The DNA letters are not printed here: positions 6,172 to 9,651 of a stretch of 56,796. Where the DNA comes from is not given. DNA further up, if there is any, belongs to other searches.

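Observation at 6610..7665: HNH-endonuclease intein in the portal gene; three inteins sit in three consecutive morphogenesis genes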

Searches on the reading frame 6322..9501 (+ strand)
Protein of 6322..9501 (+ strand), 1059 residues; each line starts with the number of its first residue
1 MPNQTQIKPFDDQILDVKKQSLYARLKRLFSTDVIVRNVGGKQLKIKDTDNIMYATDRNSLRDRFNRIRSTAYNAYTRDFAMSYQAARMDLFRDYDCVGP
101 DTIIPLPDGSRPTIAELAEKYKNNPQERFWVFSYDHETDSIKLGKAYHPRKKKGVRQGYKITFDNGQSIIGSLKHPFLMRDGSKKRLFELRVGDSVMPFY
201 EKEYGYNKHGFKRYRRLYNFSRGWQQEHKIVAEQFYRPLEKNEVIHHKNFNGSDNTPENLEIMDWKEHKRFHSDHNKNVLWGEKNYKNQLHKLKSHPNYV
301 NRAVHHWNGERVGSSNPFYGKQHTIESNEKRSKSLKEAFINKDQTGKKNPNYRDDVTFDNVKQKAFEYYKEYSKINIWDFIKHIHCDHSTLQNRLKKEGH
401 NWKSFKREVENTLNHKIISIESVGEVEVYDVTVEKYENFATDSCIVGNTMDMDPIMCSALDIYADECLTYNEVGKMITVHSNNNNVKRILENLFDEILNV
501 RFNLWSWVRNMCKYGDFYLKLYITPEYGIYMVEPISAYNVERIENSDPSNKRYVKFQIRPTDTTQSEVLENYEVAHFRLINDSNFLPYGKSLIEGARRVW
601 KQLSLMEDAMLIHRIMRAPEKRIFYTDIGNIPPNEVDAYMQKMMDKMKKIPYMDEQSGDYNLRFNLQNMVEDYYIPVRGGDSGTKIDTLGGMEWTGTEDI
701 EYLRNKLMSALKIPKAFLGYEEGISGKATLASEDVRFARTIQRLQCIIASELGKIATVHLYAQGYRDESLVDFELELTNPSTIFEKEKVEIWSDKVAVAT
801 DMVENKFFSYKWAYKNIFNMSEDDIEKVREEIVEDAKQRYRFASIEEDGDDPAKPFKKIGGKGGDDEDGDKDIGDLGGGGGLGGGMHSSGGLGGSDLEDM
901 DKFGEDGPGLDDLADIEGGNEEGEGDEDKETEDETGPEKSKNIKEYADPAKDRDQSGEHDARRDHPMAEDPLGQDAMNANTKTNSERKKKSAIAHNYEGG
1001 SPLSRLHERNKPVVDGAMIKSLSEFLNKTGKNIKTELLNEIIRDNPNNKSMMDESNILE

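Call 6: search_protein_families(library=pfam, proteins=[window:6322-9498:+], max_evalue=0.1)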
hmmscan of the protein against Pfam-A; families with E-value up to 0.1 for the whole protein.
window:6322-9498:+ (1059 aa): 4 families
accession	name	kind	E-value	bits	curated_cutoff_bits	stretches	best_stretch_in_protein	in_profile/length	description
PF07230.16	Portal_T4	-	1.5e-70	238.6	22.9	1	449-834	10-432/433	Bacteriophage T4-like portal protein (Gp20)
PF14890.11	Intein_splicing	-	4.8e-16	59.4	35.8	1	104-448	1-155/155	Intein splicing domain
PF13392.12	HNH_3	-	1.2e-06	28.5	24.8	1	228-269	4-45/46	HNH endonuclease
PF07460.16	NUMOD3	-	0.042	14.2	20.4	0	313-330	18-35/37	NUMOD3 motif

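Call 7: search_protein_families(library=ncbifam, proteins=[window:6322-9498:+], max_evalue=0.1)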
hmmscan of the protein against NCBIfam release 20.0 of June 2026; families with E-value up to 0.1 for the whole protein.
window:6322-9498:+ (1059 aa): 7 families
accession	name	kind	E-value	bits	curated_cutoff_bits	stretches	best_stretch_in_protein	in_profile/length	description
NF052663.1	RtcB_rel_intein2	exception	5e-25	88.4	1050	1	94-450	75-311/626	intein-containing RctB family protein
NF005852.0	PRK07773.1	equivalog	1.9e-08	33.1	780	2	415-455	793-833/886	replicative DNA helicase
TIGR01445.1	intein_Nterm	domain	2.1e-08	35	24.5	1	97-178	1-82/83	intein N-terminal splicing region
NF038162.1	RtcB_rel_intein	exception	1.2e-06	26.8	1150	1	94-203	92-196/961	intein-containing RtcB family protein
TIGR01443.1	intein_Cterm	domain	9.2e-06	25.7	15.6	1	427-449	1-24/24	intein C-terminal splicing region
NF040651.2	MtaB_Meth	equivalog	0.044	12.5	720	1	348-438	91-179/460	methanol--corrinoid protein co-methyltransferase MtaB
NF038098.1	GyrA_w_intein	exception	0.053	11.3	1850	1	97-178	117-194/1232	intein-containing DNA gyrase subunit A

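Call 8: search_dna_similar(query=window:6322-9501:+, collection=phages, mode=protein, max_rows=30)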
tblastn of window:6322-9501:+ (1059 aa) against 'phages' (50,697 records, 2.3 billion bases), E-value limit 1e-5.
Records with a match: 2570; places in all: 2575; records where one place covers at least 80% of the query: 0.
Best place of each record, by identity: <60% 2570.
By first word of the organism name: Escherichia 666; Synechococcus 382; Klebsiella 328; Salmonella 202; Vibrio 134; Shigella 89; Aeromonas 80; Acinetobacter 71; Cyanophage 62; Enterobacter 58; and 60 more.
By host as written in the record: - 462; Escherichia coli 277; Klebsiella pneumoniae 114; Synechococcus 107; Synechococcus sp. 41; Escherichia coli O157:H7 38; Salmonella enterica 29; Synechococcus sp. WH7803 28; and 572 more.
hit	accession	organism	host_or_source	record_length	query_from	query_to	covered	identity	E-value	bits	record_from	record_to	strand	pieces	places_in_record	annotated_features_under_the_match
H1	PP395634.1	Microcystis phage Mel-JY01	Microcystis elabens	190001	14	853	47%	51.2%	2e-143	544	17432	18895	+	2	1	hypothetical protein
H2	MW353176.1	Flavobacterium phage vB_FspM_immuto_3-5A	Flavobacterium sp. LMO8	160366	17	853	47%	50.8%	9e-146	551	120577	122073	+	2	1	capsid assembly protein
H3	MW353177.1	Flavobacterium phage vB_FspM_immuto_13-6C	Flavobacterium sp. LMO8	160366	17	853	47%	50.8%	9e-146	551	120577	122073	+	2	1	capsid assembly protein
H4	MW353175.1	Flavobacterium phage vB_FspM_immuto_2-6A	Flavobacterium sp. LMO8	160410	17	853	47%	50.8%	9e-146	551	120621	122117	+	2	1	capsid assembly protein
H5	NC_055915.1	Flavobacterium phage vB_FspM_immuto_2-6A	Flavobacterium sp. LMO8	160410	17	853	47%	50.8%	9e-146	551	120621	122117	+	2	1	capsid assembly protein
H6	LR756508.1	uncultured phage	metagenomic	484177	97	854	57%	40.2%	4e-43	514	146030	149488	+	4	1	record has no annotation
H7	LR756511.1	uncultured phage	metagenomic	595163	89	809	53%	31.0%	2e-47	264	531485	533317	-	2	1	record has no annotation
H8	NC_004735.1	Rhodothermus phage RM378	Rhodothermus marinus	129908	453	836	36%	31.5%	3e-51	204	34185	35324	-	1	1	20: portal protein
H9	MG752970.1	Ralstonia phage RsoM2USA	Ralstonia solanacearum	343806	433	826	37%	27.3%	6e-35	151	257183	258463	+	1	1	hypothetical protein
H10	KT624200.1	Bacillus phage SP-15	Bacillus subtilis W-23-S(r); Bacillus ...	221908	434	803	35%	28.1%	4e-38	162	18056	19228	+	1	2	portal vertex protein of head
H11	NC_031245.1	Bacillus phage SP-15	Bacillus subtilis W-23-S(r); Bacillus ...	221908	434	803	35%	28.1%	4e-38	162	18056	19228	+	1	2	portal vertex protein of head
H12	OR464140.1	Salmonella phage CRW-SP2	Salmonella enterica subsp. enterica ...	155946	449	850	38%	25.7%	9e-21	105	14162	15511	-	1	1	portal protein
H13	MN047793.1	Xanthomonas phage Xoo-sp13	Xanthomonas oryzae pv. oryzae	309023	448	831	36%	26.0%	4e-22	110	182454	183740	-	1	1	portal vertex protein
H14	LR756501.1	uncultured phage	metagenomic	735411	97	439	32%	28.7%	3e-19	100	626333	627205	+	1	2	record has no annotation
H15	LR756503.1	uncultured phage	metagenomic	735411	97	439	32%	28.7%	3e-19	100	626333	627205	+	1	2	record has no annotation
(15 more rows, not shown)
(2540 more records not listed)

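Call 10: get_annotated_region(hit=H2, flank=6000)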
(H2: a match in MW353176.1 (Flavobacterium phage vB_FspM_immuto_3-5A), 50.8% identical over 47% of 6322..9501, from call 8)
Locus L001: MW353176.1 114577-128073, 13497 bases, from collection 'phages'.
description: Flavobacterium phage vB_FspM_immuto_3-5A, complete genome.
organism: Flavobacterium phage vB_FspM_immuto_3-5A (NCBI taxid 2801478)
taxonomy: Viruses; Duplodnaviria; Heunggongvirae; Uroviricota; Caudoviricetes; Immutovirus
host: Flavobacterium sp. LMO8; source: Baltic Sea mesocosm; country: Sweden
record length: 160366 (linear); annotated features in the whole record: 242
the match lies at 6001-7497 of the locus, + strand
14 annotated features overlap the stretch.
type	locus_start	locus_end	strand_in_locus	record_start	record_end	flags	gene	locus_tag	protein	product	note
CDS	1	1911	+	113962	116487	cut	-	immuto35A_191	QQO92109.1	hypothetical protein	-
CDS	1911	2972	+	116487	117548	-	-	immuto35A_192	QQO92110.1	hypothetical protein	-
CDS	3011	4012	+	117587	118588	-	-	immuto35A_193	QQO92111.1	cob(I)alamin adenosyltransferase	Cob(I)alamin adenosyltransferase, PduO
CDS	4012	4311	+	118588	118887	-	-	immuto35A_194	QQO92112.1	hypothetical protein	-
CDS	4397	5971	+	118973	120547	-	-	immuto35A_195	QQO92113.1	terminase large subunit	-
CDS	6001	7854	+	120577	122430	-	-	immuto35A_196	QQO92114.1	capsid assembly protein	Bacteriophage T4-like capsid assembly protein (Gp20)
CDS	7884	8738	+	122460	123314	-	-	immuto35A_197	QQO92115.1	hypothetical protein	-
CDS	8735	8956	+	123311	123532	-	-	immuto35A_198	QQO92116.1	hypothetical protein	-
CDS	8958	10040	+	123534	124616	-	-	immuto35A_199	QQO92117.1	hypothetical protein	-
CDS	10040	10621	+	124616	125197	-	-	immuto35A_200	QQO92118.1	prohead core protein serine protease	-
CDS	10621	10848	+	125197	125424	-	-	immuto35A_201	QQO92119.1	hypothetical protein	-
CDS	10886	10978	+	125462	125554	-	-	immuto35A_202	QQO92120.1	hypothetical protein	-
CDS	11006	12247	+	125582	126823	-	-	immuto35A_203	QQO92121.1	DNA polymerase phi-like protein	-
CDS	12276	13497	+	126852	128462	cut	-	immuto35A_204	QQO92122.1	major capsid protein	Major capsid protein Gp23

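Call 11: get_annotated_region(hit=H1, flank=6000)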
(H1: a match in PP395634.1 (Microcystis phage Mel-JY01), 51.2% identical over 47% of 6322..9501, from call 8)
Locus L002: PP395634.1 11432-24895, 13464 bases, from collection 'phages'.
description: Microcystis phage Mel-JY01, complete genome.
organism: Microcystis phage Mel-JY01 (NCBI taxid 3126653)
taxonomy: Viruses; Duplodnaviria; Heunggongvirae; Uroviricota; Caudoviricetes
host: Microcystis elabens; source: -; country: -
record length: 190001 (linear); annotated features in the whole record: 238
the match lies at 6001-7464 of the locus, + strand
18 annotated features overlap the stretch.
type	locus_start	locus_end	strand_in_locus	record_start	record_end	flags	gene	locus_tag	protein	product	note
CDS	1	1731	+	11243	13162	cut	-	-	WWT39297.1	cytidylyltransferase like protein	-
CDS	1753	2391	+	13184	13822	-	-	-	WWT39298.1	hypothetical protein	-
CDS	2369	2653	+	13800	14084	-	-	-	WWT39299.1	hypothetical protein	-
CDS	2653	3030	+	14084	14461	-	-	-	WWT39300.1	hypothetical protein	-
CDS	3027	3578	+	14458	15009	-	-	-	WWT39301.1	hypothetical protein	-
CDS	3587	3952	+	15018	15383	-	-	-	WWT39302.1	hypothetical protein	-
CDS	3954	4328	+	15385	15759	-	-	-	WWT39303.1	hypothetical protein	-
CDS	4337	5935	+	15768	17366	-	-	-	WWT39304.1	large terminase protein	-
CDS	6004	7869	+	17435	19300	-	-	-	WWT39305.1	hypothetical protein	-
CDS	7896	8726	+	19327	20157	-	-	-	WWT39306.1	hypothetical protein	-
CDS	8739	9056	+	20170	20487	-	-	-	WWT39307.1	hypothetical protein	-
CDS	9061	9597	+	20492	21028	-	-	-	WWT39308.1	hypothetical protein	-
CDS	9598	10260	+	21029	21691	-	-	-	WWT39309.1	putative prohead protease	-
CDS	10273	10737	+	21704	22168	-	-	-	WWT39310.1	hypothetical protein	-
CDS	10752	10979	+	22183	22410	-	-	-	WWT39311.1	RpsU ribosomal protein S21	-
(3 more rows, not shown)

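Call 12: get_annotated_region(hit=H6, flank=3000)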
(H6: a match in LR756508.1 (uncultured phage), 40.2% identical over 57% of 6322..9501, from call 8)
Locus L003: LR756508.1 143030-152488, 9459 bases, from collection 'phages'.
description: uncultured phage genome assembly, chromosome: 1.
organism: uncultured phage (NCBI taxid 278008)
taxonomy: Viruses; environmental samples
host: -; source: metagenomic; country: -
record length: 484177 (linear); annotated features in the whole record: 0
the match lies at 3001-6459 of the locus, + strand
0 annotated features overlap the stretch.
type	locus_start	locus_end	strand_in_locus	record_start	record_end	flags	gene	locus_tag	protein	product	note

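Call 45: get_annotated_region(hit=H14, flank=2500)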
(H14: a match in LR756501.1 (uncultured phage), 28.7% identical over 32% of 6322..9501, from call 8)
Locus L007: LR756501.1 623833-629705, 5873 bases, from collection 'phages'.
description: uncultured phage genome assembly, chromosome: 1.
organism: uncultured phage (NCBI taxid 278008)
taxonomy: Viruses; environmental samples
host: -; source: metagenomic; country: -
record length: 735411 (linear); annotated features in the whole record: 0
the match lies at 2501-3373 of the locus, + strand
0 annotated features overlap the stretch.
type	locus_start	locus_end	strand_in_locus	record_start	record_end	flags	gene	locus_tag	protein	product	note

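Call 75: find_encoding_contigs(protein=window:6322-9498:+, flank=1000, max_places=3)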
Protein window:6322-9498:+ (1059 aa): 2 contigs read that carry it; 1 place shown.
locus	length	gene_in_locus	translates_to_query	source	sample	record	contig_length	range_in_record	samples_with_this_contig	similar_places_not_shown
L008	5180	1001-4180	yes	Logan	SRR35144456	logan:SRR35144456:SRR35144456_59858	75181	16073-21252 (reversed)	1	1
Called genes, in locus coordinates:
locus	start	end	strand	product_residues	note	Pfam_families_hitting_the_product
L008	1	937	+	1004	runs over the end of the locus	PF03237:Terminase_6N (weak), PF14890:Intein_splicing (faint), PF14528:LAGLIDADG_3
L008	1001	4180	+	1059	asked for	PF14890:Intein_splicing, PF13392:HNH_3 (weak), PF07230:Portal_T4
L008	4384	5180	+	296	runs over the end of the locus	-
